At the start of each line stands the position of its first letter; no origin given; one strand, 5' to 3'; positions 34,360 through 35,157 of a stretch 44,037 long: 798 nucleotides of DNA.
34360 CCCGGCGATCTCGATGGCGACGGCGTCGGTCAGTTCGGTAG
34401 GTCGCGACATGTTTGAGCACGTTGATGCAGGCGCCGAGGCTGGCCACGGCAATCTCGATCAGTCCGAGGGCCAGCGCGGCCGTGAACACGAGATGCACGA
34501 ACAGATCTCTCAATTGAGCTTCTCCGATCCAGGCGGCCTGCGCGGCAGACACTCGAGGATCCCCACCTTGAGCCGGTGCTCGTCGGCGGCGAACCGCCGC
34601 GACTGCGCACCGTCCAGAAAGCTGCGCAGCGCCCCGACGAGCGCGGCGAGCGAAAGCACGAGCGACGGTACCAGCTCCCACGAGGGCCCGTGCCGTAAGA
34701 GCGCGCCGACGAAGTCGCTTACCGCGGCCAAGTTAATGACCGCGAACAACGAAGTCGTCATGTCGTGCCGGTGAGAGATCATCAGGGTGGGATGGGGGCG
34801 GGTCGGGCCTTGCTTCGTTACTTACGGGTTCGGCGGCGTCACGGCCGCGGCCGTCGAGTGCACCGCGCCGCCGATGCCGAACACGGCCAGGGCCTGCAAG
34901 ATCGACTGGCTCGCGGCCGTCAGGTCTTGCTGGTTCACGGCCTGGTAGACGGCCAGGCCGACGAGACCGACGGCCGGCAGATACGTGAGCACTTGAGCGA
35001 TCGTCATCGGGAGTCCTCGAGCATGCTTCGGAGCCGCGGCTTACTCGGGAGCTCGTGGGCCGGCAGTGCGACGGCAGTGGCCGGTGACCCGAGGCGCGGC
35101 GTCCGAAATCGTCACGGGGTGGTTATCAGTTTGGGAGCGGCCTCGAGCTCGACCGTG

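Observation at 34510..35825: Lysis-cassette position occupied by a matrixin-type metzincin; no recognisable muramidase, amidase or transglycosylase anywhere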

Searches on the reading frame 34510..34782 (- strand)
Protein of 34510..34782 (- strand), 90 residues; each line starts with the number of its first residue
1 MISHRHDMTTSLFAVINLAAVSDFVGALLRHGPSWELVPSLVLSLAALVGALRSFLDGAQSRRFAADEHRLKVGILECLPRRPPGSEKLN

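Call 4: search_protein_families(library=pfam, proteins=[window:34510-34782:-], max_evalue=0.1)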
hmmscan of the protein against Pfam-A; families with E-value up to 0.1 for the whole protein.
window:34510-34782:- (90 aa): 0 families

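Call 5: search_protein_families(library=phrogs, proteins=[window:34510-34782:-], max_evalue=0.1)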
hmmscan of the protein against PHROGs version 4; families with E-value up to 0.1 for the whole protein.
window:34510-34782:- (90 aa): 0 families

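Call 49: find_homologous_proteins(query=A2, max_evalue=0.01)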
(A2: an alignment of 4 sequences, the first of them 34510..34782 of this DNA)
Query A2 (4 sequences) (90 aa, profile of the alignment): 30 proteins with E <= 0.01 among 588 candidates.
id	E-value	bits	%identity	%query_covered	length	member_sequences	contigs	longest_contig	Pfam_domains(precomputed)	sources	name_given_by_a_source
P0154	3.6e-34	135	60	94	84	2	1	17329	-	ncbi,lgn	-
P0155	4.4e-34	134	40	87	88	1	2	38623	-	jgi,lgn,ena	-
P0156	1.9e-32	129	28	79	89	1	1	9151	-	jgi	jgi:hypothetical protein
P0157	2.4e-32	129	64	99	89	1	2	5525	-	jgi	jgi:hypothetical protein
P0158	1.3e-30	123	100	88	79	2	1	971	-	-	-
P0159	5.3e-27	112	55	94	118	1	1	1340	-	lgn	-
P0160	2.1e-25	107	49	94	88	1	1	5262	-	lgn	-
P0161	2.4e-25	106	60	97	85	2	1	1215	-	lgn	-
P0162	1.3e-23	101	57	99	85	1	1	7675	-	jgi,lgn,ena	-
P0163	1.8e-23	100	52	100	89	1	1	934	-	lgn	-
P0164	2.3e-23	100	28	79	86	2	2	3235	-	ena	-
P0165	4.3e-23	99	49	86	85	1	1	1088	-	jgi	jgi:hypothetical protein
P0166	2.6e-22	97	56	88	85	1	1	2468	-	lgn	-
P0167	2.8e-22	97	51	97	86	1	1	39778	-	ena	-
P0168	1.2e-21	94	46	84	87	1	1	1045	-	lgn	-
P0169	1.8e-21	94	54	90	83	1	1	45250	-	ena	-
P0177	1.5e-16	78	40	81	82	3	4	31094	-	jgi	jgi:hypothetical protein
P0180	1.9e-13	68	44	79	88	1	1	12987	-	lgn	-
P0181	2.8e-11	61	44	60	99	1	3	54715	-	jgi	jgi:hypothetical protein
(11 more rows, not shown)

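Call 50: find_encoding_contigs(protein=P0167, flank=6000, max_places=1)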
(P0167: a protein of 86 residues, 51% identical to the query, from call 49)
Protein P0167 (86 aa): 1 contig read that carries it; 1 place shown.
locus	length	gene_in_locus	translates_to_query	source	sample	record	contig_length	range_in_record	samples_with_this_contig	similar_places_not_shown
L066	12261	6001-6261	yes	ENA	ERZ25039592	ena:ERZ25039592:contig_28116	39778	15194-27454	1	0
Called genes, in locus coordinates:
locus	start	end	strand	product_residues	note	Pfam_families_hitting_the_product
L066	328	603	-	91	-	-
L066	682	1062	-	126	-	-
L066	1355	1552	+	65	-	PF21983:NikA-like (weak)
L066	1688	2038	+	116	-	-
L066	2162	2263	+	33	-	-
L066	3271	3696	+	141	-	-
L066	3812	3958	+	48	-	-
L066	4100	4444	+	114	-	-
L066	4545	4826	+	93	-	-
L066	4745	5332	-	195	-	-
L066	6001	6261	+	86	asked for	-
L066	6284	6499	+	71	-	-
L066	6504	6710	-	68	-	-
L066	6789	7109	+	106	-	-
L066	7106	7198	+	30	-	-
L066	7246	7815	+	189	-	-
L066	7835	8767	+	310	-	-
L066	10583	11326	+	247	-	PF04860:Phage_portal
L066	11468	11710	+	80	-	-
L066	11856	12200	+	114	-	-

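Call 51: find_encoding_contigs(protein=P0169, flank=6000, max_places=1)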
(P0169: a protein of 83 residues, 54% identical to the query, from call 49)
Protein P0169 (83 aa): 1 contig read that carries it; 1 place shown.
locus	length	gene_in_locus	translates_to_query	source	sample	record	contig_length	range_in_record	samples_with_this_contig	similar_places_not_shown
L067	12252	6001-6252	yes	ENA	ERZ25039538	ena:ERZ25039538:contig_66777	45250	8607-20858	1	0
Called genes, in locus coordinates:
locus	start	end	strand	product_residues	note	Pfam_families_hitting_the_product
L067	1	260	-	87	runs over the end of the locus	-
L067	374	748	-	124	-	-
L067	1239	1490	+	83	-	-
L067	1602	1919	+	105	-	-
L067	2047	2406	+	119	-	-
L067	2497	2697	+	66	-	-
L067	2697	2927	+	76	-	PF13560:HTH_31, PF01381:HTH_3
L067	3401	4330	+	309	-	-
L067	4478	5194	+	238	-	-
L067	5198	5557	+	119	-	-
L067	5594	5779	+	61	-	-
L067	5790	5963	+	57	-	-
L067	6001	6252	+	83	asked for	-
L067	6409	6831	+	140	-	-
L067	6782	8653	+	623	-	PF03237:Terminase_6N, PF17289:Terminase_6C (weak)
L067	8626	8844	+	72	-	-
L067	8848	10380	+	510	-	PF04860:Phage_portal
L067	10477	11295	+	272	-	PF00145:DNA_methylase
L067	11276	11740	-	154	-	-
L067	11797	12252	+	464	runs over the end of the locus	PF04233:Phage_Mu_F (weak)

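Call 52: find_encoding_contigs(protein=P0177, flank=6000, max_places=1)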
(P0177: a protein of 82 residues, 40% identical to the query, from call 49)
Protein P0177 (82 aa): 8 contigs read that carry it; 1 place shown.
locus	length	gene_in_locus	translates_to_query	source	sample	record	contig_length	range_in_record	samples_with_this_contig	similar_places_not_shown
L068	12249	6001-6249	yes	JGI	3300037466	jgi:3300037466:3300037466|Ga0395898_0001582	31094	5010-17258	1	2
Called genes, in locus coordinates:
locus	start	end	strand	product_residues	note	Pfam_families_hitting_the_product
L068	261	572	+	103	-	-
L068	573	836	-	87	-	-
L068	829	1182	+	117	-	-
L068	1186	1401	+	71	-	-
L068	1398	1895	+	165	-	-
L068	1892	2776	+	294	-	-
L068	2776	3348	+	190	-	-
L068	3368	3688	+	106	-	-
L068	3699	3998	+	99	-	-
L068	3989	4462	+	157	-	-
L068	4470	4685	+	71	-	-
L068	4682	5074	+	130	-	-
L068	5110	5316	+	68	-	-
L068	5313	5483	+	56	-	-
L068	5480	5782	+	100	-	-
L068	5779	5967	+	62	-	-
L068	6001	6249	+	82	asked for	-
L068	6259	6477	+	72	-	-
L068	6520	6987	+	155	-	-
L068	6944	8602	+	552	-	PF17289:Terminase_6C (weak)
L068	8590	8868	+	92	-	-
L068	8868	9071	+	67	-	-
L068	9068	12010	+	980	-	-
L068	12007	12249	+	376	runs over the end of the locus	-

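Call 53: find_encoding_contigs(protein=P0181, flank=6000, max_places=1)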
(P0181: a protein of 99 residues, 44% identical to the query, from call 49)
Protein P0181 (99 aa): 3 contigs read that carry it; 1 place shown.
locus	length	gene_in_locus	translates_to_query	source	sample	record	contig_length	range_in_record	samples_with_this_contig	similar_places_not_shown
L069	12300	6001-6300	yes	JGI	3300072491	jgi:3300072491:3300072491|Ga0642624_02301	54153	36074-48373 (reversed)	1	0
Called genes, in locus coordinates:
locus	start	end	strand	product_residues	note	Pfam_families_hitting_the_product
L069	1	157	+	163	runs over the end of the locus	-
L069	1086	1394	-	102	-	-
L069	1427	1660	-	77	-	-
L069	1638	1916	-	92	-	-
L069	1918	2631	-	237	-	PF00239:Resolvase, PF07508:Recombinase (weak)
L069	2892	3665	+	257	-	-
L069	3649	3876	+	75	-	-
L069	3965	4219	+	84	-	-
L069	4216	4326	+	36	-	-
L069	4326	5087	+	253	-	PF01555:N6_N4_Mtase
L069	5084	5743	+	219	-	PF00413:Peptidase_M10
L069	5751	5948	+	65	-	-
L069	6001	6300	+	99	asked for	-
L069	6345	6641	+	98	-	-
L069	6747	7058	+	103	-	-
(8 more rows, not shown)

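Call 55: search_protein_families(library=pfam, proteins=[L067:3401-4330:+, L067:4478-5194:+, L067:5198-5557:+, L067:5594-5779:+, L068:1892-2776:+, L068:2776-3348:+, L068:3989-4462:+, L068:4682-5074:+, L068:5480-5782:+, L066:4745-5332:-], max_evalue=0.1)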
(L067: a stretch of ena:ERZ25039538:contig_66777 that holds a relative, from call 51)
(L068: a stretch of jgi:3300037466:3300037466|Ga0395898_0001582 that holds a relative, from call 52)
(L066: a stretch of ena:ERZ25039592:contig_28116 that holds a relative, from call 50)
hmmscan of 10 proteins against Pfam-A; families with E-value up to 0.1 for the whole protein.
L067:3401-4330:+ (309 aa): 0 families

L067:4478-5194:+ (238 aa): 1 family
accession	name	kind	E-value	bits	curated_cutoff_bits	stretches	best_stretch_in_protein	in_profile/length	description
PF03660.19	PHF5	-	0.016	15.8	26.7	1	153-226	26-86/104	PHF5-like protein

L067:5198-5557:+ (119 aa): 1 family
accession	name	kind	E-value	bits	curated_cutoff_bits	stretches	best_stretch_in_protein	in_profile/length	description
PF13936.12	HTH_38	-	0.059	13.6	27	1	15-43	7-34/44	Helix-turn-helix domain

L067:5594-5779:+ (61 aa): 0 families

L068:1892-2776:+ (294 aa): 0 families

L068:2776-3348:+ (190 aa): 0 families

L068:3989-4462:+ (157 aa): 1 family
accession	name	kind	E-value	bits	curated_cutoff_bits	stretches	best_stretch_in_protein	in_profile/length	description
PF12867.12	DinB_2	-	0.086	13.7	24.8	0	32-133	66-124/128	DinB superfamily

L068:4682-5074:+ (130 aa): 1 family
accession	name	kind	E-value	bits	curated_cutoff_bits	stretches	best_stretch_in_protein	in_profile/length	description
PF23124.1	Xre_MbcA_ParS-like_N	-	0.0068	17.6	28.6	1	67-109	31-73/77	Antitoxin Xre/MbcA/ParS-like, N-terminal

L068:5480-5782:+ (100 aa): 0 families

L066:4745-5332:- (195 aa): 0 families

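Call 87: find_related_loci(query=A2, collection=viral_contigs, flank=6000)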
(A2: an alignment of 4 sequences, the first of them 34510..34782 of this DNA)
Query A2 (90 aa) in viral_contigs; peptide patterns used: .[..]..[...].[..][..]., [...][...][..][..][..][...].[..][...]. (x = any residue, [..] = any of these).
163 stretches matched a pattern; 1 encode a relative of the query (tblastn E <= 1e-3); 1 distinct loci.
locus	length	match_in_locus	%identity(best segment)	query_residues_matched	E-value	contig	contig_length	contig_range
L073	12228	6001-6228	40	2-79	4e-14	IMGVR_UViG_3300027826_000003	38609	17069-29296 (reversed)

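Call 89: find_related_loci(query=A2, collection=metagenome_contigs, flank=6000)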
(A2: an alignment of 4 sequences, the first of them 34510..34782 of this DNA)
Query A2 (90 aa) in metagenome_contigs; peptide patterns used: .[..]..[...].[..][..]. (x = any residue, [..] = any of these).
56 stretches matched a pattern; 2 encode a relative of the query (tblastn E <= 1e-3); 2 distinct loci.
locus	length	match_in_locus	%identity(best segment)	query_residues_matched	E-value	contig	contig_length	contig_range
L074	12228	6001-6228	40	2-79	5e-14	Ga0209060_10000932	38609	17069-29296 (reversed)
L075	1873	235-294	70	24-43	2e-6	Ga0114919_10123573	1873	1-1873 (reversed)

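Call 90: find_encoding_contigs(protein=P0180, flank=8000, max_places=1)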
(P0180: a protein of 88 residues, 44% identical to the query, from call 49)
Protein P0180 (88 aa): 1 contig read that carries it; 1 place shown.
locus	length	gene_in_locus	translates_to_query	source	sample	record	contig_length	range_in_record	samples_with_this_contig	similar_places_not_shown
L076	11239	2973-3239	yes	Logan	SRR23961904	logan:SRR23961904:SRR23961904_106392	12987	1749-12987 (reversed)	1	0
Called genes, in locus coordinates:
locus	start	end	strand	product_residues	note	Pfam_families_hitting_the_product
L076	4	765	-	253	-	-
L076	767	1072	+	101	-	-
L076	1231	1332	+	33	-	-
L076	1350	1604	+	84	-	-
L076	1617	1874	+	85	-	-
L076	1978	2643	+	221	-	PF00413:Peptidase_M10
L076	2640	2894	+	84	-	-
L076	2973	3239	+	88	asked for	-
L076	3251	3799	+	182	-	-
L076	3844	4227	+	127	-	-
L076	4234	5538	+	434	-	PF04055:Radical_SAM (weak)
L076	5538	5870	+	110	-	-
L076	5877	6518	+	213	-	-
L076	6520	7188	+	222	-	-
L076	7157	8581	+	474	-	PF04466:Terminase_3, PF03237:Terminase_6N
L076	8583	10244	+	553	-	-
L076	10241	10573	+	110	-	-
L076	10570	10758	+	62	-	-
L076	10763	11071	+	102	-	PF20137:BubE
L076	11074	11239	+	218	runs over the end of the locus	-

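Call 91: find_encoding_contigs(protein=P0162, flank=8000, max_places=1)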
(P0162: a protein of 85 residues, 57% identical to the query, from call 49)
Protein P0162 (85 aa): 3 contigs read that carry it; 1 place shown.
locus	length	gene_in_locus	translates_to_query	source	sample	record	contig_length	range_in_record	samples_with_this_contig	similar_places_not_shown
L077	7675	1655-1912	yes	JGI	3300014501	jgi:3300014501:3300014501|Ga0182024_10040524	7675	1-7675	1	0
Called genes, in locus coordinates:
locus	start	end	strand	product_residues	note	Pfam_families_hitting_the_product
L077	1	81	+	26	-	?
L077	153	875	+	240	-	-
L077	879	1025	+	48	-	-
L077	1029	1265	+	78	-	-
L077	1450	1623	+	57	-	-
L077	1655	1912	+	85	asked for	-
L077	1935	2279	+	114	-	-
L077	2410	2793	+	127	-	-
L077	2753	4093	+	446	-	PF04466:Terminase_3 (weak)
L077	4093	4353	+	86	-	-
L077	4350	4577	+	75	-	-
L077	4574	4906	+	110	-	-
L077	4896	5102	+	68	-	-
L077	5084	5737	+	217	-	PF13578:Methyltransf_24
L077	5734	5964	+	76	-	-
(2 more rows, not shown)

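Call 93: search_protein_families(library=padloc, proteins=[window:34510-34782:-, L076:1617-1874:+], max_evalue=0.1)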
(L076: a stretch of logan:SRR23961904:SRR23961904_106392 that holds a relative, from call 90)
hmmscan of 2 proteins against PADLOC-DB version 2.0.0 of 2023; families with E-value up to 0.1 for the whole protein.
window:34510-34782:- (90 aa): 0 families

L076:1617-1874:+ (85 aa): 0 families

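Call 97: search_solved_structures(query=A2, max_evalue=10)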
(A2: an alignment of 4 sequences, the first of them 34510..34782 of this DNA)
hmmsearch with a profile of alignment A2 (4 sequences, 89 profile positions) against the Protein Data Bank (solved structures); distinct sequences matched with E-value up to 10: 2.
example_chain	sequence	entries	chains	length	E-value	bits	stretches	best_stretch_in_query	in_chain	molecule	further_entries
6ckg_A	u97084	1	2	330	0.11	16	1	3-54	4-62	D-glycerate 3-kinase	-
9l5r_F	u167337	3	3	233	5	10.7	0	63-86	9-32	CCDC12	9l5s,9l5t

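Call 106: predict_structure(alignment_id=A7)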
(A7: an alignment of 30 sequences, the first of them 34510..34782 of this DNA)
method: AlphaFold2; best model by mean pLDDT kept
length: 90 residues; sequences in the alignment: 30
mean_pLDDT: 77.3   pTM: 0.40
mean pLDDT of the five models: 77.3, 74.6, 73.1, 71.4, 65.8
residues with pLDDT >= 90: 2; 70-90: 64; 50-70: 22; < 50: 2
segments of 3 or more residues with pLDDT < 50: none
pLDDT, mean of each block of 10 residues (from residue 1): 58 84 85 77 88 86 83 75 60
secondary structure, 60 per line:
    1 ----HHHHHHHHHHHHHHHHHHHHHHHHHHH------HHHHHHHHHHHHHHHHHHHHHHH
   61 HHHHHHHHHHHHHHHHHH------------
elements in order: H5-31 H38-78

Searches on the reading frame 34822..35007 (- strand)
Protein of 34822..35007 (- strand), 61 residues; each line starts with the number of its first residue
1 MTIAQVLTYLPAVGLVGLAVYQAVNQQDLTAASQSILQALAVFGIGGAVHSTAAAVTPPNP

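Call 4: search_protein_families(library=pfam, proteins=[window:34822-35007:-], max_evalue=0.1)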
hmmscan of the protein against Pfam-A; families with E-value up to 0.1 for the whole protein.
window:34822-35007:- (61 aa): 1 family
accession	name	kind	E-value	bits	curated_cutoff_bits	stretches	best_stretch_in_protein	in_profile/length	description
PF25259.1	DUF7860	-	0.079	13.7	27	1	10-51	22-63/75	Family of unknown function (DUF7860)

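Call 5: search_protein_families(library=phrogs, proteins=[window:34822-35007:-], max_evalue=0.1)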
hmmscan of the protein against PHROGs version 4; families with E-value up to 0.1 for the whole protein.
window:34822-35007:- (61 aa): 0 families

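Call 93: search_protein_families(library=padloc, proteins=[window:34822-35007:-], max_evalue=0.1)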
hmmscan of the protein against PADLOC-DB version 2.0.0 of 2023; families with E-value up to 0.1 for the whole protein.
window:34822-35007:- (61 aa): 1 family
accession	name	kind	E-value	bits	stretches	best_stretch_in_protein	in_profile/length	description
PDLC04648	PDC-M43B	-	0.0042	14.1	1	13-56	117-159/361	-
